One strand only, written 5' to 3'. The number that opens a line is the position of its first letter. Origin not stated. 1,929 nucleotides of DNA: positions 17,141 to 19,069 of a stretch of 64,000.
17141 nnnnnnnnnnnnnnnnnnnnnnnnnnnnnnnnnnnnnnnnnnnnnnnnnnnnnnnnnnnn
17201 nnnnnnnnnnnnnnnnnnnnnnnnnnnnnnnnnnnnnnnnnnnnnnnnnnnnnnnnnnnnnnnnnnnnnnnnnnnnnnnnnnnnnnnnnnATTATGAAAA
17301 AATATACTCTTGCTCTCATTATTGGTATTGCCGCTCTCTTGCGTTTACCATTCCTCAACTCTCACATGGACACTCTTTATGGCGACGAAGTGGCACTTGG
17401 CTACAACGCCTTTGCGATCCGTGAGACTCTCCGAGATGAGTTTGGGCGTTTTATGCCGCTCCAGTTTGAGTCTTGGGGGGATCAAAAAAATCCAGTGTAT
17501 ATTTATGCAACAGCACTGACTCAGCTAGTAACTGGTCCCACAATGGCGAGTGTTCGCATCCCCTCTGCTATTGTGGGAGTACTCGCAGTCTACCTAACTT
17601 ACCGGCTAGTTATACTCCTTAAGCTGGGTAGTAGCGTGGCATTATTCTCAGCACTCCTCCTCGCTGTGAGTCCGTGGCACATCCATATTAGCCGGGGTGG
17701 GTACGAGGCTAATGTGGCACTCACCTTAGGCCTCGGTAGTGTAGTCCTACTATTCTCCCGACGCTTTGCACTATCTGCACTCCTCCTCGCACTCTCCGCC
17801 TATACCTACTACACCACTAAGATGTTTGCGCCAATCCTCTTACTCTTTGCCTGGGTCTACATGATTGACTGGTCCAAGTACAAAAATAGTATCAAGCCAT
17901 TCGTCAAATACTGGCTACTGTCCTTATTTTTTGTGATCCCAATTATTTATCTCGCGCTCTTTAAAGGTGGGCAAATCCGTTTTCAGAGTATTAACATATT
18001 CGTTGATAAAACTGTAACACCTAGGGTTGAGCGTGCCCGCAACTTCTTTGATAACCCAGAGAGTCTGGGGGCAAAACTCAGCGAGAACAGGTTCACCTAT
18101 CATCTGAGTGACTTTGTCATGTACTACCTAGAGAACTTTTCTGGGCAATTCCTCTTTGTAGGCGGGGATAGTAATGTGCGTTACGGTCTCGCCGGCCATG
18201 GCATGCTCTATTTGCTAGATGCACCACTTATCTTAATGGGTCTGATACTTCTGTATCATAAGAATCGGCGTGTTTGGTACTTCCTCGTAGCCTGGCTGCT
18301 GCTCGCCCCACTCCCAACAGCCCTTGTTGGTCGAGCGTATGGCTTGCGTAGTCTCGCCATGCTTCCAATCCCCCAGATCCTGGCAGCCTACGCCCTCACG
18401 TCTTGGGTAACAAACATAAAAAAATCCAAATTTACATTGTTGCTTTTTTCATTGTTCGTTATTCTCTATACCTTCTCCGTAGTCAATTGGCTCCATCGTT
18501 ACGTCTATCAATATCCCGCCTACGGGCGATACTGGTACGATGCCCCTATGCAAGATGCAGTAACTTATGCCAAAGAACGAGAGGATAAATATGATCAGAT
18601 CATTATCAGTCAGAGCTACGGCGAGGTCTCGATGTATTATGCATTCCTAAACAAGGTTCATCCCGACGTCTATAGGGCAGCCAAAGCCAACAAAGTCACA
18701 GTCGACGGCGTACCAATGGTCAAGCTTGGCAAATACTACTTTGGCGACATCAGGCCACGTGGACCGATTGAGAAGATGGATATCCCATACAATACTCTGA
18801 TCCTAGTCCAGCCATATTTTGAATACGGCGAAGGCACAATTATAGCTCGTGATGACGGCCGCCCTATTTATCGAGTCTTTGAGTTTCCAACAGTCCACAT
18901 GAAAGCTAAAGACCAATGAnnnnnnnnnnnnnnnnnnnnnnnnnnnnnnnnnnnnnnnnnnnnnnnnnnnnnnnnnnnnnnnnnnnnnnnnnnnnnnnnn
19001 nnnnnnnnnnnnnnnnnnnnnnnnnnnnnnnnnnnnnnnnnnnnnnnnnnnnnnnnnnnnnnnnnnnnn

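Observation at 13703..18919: Tandem triplet of GT-C paralogs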

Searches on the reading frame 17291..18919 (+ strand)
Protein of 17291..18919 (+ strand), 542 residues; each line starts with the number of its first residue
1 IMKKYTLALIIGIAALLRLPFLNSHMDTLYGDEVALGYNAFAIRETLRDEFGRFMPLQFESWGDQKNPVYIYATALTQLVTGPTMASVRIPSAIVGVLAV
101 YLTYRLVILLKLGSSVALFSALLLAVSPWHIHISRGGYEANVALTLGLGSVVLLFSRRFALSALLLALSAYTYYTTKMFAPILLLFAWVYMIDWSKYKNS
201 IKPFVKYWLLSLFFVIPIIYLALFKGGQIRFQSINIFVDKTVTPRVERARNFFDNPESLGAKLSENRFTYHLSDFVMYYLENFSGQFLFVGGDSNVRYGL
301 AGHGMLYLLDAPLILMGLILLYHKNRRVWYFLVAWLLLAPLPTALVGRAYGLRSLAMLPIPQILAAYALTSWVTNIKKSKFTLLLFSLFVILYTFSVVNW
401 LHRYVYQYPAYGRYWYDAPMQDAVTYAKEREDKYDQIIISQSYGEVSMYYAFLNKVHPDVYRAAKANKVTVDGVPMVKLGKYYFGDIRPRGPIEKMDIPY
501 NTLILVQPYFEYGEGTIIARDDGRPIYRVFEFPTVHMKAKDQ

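Call 4: search_protein_families(library=pfam, proteins=[window:17291-18919:+], max_evalue=0.01)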
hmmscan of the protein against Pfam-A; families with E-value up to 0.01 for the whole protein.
window:17291-18919:+ (542 aa): 2 families
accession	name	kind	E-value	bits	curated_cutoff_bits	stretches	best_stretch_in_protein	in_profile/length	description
PF13231.12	PMT_2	-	1.6e-06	28.8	26.1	1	66-220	2-159/160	Dolichyl-phosphate-mannose-protein mannosyltransferase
PF02366.24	PMT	-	1.2e-05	25.4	22.7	1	48-135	42-132/245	Dolichyl-phosphate-mannose-protein mannosyltransferase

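Call 13: search_protein_families(library=ncbifam, proteins=[window:17294-18919:+], max_evalue=0.01)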
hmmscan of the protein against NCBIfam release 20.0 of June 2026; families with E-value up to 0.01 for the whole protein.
window:17294-18919:+ (541 aa): 0 families

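Call 15: find_encoding_contigs(protein=window:17294-18919:+, flank=10000, max_places=6)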
Protein window:17294-18919:+ (541 aa): no gene with exactly this product is on record in the collection.
